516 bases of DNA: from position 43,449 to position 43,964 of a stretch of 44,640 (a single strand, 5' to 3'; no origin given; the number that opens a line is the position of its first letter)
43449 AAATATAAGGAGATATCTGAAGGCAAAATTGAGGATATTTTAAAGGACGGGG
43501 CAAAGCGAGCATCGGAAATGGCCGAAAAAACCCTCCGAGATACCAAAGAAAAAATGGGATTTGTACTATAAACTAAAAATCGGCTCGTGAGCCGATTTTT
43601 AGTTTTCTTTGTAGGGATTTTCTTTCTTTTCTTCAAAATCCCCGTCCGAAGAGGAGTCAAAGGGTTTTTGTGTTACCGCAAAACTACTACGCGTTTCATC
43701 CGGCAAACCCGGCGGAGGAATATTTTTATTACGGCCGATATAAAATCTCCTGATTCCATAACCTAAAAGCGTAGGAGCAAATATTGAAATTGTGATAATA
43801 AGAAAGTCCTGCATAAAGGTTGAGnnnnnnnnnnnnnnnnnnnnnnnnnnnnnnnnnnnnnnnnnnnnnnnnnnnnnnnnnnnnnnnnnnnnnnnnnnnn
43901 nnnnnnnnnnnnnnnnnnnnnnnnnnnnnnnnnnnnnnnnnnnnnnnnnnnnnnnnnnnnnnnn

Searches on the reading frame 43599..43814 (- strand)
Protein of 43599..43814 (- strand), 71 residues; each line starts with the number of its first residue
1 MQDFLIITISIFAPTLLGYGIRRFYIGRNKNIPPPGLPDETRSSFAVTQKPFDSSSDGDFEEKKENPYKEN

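Call 6: search_protein_families(library=pfam, proteins=[window:43602-43814:-], max_evalue=1)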
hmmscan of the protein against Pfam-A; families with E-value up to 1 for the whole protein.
seq(71 aa): 0 families
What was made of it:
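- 43599..43814 (-): 71-aa orphan ORF 10 nt downstream, probably co-transcribed, with one N-terminal hydrophobic helix and an acidic tail. Whether it belongs to the system is unproven. No Pfam hit (call 6).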

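Call 10: find_encoding_contigs(protein=window:43599-43814:-, flank=10000)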
Protein window:43599-43814:- (71 aa): 3 contigs read that carry it; 3 places shown.
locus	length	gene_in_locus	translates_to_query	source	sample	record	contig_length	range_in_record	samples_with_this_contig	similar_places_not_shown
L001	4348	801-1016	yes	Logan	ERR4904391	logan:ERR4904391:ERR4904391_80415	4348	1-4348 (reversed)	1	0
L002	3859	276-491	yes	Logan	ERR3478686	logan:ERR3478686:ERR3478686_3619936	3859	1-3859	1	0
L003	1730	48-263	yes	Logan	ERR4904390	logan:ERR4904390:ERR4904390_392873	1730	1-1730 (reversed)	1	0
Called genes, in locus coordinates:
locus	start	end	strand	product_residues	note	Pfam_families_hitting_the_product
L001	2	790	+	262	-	?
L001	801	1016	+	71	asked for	-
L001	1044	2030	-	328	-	PF00579:tRNA-synt_1b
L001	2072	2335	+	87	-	-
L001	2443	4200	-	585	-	PF00753:Lactamase_B, PF12706:Lactamase_B_2, PF22505:RNase_J_b_CASP, PF07521:RMMBL, PF17770:RNase_J_C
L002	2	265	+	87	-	?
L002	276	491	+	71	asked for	-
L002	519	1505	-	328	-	PF00579:tRNA-synt_1b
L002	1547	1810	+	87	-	-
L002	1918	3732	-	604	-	PF00753:Lactamase_B, PF12706:Lactamase_B_2, PF22505:RNase_J_b_CASP, PF07521:RMMBL, PF17770:RNase_J_C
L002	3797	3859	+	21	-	?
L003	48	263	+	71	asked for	-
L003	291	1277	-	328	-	PF00579:tRNA-synt_1b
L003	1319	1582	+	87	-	-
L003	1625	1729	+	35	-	?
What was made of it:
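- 43599..43814 (-): Identical in three Logan contigs (call 10).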
